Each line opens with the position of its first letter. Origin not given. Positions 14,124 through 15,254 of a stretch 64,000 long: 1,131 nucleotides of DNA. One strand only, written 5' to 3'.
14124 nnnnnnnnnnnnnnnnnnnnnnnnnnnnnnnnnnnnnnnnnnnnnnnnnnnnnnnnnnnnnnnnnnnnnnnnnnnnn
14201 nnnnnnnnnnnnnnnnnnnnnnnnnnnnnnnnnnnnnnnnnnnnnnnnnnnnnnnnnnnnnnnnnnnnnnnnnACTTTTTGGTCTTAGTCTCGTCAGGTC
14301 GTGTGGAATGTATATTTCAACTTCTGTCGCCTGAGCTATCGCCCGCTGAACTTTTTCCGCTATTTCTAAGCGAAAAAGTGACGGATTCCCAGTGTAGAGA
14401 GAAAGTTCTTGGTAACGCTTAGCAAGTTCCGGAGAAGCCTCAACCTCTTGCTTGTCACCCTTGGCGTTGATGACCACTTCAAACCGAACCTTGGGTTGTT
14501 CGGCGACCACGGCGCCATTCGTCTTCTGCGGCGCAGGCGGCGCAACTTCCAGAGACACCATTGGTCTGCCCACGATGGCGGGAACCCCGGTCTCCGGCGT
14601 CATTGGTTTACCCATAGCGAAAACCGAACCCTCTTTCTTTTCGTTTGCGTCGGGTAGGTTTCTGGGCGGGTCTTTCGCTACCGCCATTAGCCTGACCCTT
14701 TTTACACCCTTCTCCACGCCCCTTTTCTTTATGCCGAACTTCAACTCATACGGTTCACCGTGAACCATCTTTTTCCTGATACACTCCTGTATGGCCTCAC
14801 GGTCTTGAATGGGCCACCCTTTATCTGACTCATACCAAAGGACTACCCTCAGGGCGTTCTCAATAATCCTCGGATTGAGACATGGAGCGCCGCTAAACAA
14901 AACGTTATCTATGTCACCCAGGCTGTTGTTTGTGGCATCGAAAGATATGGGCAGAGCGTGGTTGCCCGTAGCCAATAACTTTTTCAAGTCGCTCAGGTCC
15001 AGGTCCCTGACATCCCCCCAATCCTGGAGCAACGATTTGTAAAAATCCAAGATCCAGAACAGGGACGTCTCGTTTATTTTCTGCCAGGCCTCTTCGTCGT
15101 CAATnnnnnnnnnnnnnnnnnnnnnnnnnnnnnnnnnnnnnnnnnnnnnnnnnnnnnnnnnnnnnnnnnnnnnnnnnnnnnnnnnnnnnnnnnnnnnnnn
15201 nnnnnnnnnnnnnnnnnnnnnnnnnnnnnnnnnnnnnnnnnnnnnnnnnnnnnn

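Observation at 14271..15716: FtsZ-superfamily protein with altered GTP-binding loops (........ T1 and GGGTCGA T4)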

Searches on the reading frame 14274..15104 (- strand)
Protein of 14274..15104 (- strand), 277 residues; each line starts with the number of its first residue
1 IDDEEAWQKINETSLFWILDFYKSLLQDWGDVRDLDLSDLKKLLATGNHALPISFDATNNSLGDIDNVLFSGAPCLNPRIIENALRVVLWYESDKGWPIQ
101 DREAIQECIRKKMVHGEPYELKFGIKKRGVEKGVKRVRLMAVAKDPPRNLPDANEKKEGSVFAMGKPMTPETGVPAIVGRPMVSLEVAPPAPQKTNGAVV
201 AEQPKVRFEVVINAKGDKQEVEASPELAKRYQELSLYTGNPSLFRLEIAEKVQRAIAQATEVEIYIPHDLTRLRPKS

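Call 77: find_homologous_proteins(query=A9, max_evalue=0.00001)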
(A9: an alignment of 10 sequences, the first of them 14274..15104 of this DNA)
Query A9 (10 sequences) (277 aa, profile of the alignment): 2 proteins with E <= 0.00001 among 7931 candidates.
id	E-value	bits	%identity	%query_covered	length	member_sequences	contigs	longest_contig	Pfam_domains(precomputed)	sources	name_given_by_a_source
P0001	4.7e-87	310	100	100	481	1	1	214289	PF00091.32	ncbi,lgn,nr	ncbi:hypothetical protein HY311_00555 [Candidatus Nomurabacteria bacterium]|nr:hypothetical protein 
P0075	4.3e-76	274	24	37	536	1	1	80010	-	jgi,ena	jgi:cell division GTPase FtsZ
